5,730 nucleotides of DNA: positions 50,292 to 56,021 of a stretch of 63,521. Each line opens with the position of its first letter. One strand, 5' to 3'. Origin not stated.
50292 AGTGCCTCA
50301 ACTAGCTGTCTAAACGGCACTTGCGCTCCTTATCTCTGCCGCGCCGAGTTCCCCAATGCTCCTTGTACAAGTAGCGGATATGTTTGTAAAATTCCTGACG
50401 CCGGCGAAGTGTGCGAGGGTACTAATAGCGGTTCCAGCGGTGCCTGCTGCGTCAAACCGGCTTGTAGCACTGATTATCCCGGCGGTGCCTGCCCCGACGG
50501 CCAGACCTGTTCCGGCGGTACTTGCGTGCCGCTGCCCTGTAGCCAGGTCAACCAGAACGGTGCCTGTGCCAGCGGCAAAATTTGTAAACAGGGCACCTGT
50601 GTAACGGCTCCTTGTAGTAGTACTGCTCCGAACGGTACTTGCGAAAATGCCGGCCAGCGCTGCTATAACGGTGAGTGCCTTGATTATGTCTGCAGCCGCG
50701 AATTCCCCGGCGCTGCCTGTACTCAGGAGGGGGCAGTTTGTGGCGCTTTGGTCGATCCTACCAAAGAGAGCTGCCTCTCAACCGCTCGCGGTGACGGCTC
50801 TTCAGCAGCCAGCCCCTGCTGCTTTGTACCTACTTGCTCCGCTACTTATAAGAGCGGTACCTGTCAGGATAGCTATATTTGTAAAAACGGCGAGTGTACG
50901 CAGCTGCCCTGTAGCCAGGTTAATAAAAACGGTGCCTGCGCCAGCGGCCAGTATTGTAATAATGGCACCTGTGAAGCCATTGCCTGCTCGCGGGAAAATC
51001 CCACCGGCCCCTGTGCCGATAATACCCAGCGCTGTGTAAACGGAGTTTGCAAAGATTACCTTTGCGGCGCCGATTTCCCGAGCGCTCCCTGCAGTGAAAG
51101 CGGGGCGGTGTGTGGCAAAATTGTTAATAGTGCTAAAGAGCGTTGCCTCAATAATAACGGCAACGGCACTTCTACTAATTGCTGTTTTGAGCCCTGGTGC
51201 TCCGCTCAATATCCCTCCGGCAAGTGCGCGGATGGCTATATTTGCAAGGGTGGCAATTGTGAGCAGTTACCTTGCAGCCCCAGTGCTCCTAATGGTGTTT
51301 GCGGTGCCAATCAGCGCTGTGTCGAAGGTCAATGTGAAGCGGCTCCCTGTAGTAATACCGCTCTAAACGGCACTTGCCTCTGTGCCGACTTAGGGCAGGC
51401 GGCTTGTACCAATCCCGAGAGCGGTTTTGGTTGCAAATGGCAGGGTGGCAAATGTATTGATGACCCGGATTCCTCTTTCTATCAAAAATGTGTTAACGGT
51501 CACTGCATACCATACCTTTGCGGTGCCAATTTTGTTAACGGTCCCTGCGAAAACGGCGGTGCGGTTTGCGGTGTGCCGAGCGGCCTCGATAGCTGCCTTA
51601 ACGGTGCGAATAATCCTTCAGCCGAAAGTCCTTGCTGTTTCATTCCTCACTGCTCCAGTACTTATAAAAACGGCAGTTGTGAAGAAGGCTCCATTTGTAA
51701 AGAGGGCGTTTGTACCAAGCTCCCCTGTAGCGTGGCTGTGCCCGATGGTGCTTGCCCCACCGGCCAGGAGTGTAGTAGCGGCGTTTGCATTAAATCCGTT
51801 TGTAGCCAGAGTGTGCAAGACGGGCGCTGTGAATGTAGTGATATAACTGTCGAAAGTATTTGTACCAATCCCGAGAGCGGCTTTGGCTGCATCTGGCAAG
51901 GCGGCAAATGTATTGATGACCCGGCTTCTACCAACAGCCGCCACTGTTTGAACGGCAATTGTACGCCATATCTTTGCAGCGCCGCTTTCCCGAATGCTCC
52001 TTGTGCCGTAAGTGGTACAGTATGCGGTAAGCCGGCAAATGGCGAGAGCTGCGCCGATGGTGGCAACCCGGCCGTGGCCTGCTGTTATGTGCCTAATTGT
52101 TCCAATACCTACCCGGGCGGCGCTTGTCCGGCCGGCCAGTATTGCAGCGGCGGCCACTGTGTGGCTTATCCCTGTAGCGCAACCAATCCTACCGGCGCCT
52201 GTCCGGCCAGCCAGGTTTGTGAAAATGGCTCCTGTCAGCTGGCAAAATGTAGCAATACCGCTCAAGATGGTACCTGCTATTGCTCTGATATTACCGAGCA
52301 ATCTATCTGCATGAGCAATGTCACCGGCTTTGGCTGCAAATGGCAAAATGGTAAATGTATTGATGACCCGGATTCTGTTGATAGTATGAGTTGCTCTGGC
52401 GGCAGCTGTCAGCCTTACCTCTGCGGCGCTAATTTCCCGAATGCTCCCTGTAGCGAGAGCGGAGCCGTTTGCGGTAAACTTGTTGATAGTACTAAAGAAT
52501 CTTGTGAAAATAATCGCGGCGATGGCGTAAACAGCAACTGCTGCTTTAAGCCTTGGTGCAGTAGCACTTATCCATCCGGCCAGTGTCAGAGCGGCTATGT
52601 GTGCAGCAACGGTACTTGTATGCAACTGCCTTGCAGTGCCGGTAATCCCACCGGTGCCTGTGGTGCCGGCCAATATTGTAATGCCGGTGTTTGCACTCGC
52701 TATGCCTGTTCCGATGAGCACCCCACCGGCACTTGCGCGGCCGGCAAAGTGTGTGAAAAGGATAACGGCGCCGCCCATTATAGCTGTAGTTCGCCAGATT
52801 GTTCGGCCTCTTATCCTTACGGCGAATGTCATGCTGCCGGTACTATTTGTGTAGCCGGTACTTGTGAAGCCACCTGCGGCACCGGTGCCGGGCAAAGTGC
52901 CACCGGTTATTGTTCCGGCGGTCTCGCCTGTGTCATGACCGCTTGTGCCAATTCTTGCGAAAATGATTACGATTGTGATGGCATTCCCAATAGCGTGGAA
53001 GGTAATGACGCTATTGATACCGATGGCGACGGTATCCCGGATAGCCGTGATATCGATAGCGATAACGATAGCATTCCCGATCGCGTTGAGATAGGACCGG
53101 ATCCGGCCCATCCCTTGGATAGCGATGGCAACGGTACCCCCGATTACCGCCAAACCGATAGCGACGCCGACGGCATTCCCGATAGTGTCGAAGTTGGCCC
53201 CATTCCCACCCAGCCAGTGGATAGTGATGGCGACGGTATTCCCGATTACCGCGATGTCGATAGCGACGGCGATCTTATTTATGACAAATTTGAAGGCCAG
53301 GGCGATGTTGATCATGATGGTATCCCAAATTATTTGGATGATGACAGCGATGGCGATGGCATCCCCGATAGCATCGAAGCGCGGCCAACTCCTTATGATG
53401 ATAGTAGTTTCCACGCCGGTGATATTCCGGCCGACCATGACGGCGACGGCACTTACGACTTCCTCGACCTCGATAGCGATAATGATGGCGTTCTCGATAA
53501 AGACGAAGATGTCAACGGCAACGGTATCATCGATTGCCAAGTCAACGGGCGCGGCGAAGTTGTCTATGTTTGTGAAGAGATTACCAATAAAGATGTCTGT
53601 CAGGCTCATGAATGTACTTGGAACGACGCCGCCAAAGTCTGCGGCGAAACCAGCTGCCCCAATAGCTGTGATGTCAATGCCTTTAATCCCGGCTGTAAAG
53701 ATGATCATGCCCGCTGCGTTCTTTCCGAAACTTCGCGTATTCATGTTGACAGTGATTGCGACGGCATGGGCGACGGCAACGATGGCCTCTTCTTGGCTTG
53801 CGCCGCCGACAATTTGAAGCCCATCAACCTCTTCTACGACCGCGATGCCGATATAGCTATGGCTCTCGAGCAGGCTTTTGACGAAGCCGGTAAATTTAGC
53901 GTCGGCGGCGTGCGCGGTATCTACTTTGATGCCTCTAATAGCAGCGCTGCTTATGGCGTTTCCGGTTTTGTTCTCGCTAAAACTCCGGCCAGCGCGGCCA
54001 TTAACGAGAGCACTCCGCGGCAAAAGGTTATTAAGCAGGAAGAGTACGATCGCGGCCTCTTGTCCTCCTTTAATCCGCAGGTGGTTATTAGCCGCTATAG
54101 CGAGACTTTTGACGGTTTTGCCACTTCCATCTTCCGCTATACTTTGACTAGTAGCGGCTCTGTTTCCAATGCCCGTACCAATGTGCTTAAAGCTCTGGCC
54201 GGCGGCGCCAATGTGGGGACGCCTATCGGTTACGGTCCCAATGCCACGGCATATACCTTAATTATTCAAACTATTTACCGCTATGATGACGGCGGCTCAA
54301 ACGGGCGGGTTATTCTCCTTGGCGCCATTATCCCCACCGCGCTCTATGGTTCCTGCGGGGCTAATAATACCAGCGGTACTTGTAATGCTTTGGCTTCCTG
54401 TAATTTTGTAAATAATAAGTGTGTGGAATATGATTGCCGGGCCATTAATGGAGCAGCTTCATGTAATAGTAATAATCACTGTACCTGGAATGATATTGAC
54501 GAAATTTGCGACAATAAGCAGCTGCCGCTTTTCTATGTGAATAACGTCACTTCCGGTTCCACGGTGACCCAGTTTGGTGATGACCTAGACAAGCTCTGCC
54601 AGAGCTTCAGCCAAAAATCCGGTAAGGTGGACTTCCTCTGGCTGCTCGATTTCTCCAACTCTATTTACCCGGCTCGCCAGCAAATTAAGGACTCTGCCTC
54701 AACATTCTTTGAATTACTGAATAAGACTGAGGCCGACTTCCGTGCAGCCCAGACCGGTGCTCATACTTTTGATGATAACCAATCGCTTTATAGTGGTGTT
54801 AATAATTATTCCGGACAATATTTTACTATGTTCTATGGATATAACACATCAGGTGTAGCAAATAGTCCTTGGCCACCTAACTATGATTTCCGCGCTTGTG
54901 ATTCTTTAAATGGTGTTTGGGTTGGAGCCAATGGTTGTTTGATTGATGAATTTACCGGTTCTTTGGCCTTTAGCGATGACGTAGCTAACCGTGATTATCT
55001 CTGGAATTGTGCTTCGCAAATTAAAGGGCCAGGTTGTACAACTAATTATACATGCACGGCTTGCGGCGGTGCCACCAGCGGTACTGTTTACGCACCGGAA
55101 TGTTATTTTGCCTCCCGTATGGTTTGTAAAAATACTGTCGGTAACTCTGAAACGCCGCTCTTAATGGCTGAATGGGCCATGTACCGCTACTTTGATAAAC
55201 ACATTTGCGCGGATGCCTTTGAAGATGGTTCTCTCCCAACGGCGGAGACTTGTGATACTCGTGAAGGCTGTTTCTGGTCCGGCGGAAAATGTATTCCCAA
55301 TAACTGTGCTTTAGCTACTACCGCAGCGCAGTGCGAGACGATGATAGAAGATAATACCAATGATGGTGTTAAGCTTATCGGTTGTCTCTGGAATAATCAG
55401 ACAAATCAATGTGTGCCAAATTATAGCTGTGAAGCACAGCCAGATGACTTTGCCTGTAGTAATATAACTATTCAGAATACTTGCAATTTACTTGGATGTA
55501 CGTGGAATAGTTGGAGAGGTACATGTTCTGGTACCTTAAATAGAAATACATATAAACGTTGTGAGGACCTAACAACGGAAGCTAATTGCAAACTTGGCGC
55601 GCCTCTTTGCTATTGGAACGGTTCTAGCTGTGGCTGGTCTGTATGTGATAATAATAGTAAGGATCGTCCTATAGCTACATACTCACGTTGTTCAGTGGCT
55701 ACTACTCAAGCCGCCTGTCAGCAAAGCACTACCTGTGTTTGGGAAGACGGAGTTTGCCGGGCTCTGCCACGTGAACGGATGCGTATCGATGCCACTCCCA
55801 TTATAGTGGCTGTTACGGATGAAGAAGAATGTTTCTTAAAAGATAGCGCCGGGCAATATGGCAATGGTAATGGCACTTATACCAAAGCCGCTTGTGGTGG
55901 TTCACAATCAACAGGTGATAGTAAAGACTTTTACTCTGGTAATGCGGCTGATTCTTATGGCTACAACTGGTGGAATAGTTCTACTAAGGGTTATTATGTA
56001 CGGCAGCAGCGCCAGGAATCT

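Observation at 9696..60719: Four dispersed Cys-rich lipoproteins form a paralogous family covering 36% of the window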

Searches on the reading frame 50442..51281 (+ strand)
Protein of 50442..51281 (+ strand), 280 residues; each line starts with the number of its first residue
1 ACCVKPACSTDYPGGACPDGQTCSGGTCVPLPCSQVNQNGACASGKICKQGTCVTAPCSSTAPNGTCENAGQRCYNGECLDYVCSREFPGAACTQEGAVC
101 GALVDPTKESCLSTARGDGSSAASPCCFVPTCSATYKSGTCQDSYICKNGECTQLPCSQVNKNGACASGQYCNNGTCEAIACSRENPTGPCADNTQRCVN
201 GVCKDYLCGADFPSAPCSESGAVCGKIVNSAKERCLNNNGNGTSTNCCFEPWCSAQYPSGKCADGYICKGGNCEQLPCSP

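Call 86: search_solved_structures(query=window:50442-51281:+, max_evalue=1)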
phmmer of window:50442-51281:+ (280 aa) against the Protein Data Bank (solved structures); distinct sequences matched with E-value up to 1: 3.
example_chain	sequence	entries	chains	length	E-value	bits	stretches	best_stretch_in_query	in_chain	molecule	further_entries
3nqy_B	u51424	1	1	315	0.24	14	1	205-253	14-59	Secreted metalloprotease Mcp02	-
3nqz_B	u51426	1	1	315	0.24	14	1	205-253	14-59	Secreted metalloprotease Mcp02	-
3nqx_A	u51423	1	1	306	0.25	14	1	205-253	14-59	Secreted metalloprotease Mcp02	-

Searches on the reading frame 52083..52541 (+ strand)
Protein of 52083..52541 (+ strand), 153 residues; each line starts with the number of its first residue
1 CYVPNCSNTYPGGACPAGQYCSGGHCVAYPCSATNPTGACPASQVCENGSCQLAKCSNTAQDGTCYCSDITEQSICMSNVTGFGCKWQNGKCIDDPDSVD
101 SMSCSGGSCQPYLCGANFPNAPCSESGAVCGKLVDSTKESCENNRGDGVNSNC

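Call 99: predict_structure(alignment_id=A2)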
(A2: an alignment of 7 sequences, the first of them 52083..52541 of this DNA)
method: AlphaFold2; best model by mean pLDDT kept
length: 153 residues; sequences in the alignment: 7
mean_pLDDT: 76.6   pTM: 0.50
mean pLDDT of the five models: 76.6, 71.7, 71.3, 70.4, 66.0
residues with pLDDT >= 90: 32; 70-90: 82; 50-70: 25; < 50: 14
segments of 3 or more residues with pLDDT < 50: 141-153
pLDDT, mean of each block of 10 residues (from residue 1): 90 89 91 86 82 74 74 87 89 87 79 74 63 52 43 42
secondary structure, 60 per line:
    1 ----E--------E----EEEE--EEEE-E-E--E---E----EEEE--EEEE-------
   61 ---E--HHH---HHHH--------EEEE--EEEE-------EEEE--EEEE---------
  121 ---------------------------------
elements in order: E19-22 E25-28 E44-47 E50-53 H73-76 E85-88 E91-94 E102-105 E108-111

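Call 101: fold_search(model_id=the predicted structure, library=pdb)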
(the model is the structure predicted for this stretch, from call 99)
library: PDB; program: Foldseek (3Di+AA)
matches with E <= 10: 19; with E <= 0.001: 0
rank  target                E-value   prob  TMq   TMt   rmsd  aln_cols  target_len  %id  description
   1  8ag1_A                9.8e-01  0.03  0.14  0.15  13.5       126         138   14  Crystal structure of a novel OX40 antibody (released 2023-07-19)
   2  6vep_K                4.8e+00  0.01  0.13  0.10  13.2       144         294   17  Human insulin in complex with the human insulin microreceptor in turn in complex with Fv 83-7 (released 2020-06-03)
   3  8hn0_B                5.1e+00  0.05  0.15  0.19   9.4        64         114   23  Crystal structure of N-terminal fragment (20-132aa) of human SCARF1 (released 2023-12-20)
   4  6fax_R                5.8e+00  0.01  0.13  0.19  11.6       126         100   12  Complex of Human CD40 Ectodomain with Lob 7.4 Fab (released 2018-02-07)
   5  3s6y_A                6.6e+00  0.02  0.13  0.08  12.7        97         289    9  Structure of reovirus attachment protein sigma1 in complex with alpha-2,6-sialyllactose (released 2011-11-23)
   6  3k9x_C                6.6e+00  0.01  0.16  0.22  10.8        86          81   16  X-ray crystal structure of human fxa in complex with (S)-N-((2-METHYLBENZOFURAN-5-YLAMINO)(2-OXO-1-(2-OXO-2- (PYRROLID (released 2009-12-15)
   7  3ens_C                7.5e+00  0.01  0.15  0.22  10.8        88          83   17  Crystal structure of human FXA in complex with methyl (2Z)-3-[(3-chloro-1H-indol-7-yl)amino]-2-cyano-3-{[(3S)-2-oxo-1- (released 2008-12-30)
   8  6ogx_G                7.5e+00  0.01  0.13  0.14  12.3       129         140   14  Ternary complex of OX40R (TNFRSF4) bound to Fab1 and Fab2 (released 2019-07-10)
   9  6vep_W                8.0e+00  0.01  0.17  0.11  12.4       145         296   19  Human insulin in complex with the human insulin microreceptor in turn in complex with Fv 83-7 (released 2020-06-03)
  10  2hey_R                8.0e+00  0.01  0.13  0.14  13.2       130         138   15  Crystal structure of murine OX40L bound to human OX40 (released 2006-08-29)
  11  5mgt_E                8.5e+00  0.01  0.10  0.12   7.6        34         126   24  Complex of human NKR-P1 and LLT1 in deglycosylated forms (released 2018-06-06)
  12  4prw_A                8.5e+00  0.01  0.10  0.05   8.8        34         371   20  Xylanase T6 (XT6) from Geobacillus Stearothermophilus in complex with xylohexaose (released 2015-03-11)
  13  8jxj_A                8.5e+00  0.01  0.14  0.06  40.0       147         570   19  rat megalin RAP complex leg (released 2024-06-19)
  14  8a9y_G                9.1e+00  0.01  0.10  0.14   7.2        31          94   26  Substrate-free levan utilisation machinery (utilisome) (released 2023-06-07)
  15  3ens_A                9.1e+00  0.01  0.15  0.22  10.0        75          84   16  Crystal structure of human FXA in complex with methyl (2Z)-3-[(3-chloro-1H-indol-7-yl)amino]-2-cyano-3-{[(3S)-2-oxo-1- (released 2008-12-30)
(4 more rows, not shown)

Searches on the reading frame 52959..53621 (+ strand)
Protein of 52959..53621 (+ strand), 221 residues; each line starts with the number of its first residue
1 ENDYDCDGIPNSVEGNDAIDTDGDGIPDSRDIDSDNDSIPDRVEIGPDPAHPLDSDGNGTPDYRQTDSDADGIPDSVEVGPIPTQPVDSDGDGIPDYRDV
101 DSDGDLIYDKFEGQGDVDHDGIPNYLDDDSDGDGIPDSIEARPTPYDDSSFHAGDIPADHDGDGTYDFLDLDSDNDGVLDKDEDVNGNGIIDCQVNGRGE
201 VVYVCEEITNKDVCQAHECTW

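Call 62: search_protein_families(library=pfam, proteins=[window:52959-53621:+], max_evalue=1)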
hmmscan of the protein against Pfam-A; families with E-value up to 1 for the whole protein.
window:52959-53621:+ (221 aa): 3 families
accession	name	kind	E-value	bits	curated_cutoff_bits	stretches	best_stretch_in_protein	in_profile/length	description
PF02412.23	TSP_3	-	1.9e-09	37.5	25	3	101-127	2-26/36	Thrombospondin type 3 repeat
PF18884.5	TSP3_bac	-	0.068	13.5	25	3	129-141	1-13/22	Bacterial TSP3 repeat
PF03495.19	Binary_toxB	-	0.3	11.7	25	0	67-80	2-15/78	Clostridial binary toxin B/anthrax toxin PA Ca-binding domain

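Call 85: search_protein_families(library=ncbifam, proteins=[window:52980-53621:+], max_evalue=0.01)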
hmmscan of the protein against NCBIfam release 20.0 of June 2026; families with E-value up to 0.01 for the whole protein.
window:52980-53621:+ (214 aa): 2 families
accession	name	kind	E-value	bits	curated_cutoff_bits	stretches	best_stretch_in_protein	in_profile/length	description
NF053691.1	BamM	equivalog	4.8e-08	32.4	315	1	9-38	262-291/376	BamM family beta-barrel-assembly machinery protein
NF047638.1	throspo3_MtsC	equivalog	5.6e-07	28.8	350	1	6-103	141-240/428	cell-cell cohesion MYXO-CTERM protein MtsC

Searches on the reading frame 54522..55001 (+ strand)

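Call 85: search_protein_families(library=ncbifam, proteins=[window:54522-55001:+], max_evalue=0.01)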
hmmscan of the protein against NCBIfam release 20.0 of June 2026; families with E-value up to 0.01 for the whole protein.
window:54522-55001:+ (160 aa): 1 family
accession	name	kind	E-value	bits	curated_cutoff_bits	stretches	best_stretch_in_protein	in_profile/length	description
NF033765.2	gliding_CglD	equivalog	6.2e-09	34.2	400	1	3-138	612-753/1124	adventurous gliding motility lipoprotein CglD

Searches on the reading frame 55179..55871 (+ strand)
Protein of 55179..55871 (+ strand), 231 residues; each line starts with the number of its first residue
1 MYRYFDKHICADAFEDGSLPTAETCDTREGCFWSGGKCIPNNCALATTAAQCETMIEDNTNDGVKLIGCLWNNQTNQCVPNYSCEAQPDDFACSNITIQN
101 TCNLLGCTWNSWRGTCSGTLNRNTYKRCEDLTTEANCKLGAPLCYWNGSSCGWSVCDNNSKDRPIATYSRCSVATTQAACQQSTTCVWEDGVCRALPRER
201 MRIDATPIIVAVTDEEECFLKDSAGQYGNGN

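Call 62: search_protein_families(library=pfam, proteins=[window:55179-55871:+], max_evalue=1)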
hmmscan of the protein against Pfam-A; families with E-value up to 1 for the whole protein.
window:55179-55871:+ (231 aa): 1 family
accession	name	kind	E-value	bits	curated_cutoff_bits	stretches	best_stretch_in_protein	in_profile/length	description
PF00711.24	Defensin_beta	-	0.19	12.2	21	1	31-45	5-19/36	Beta defensin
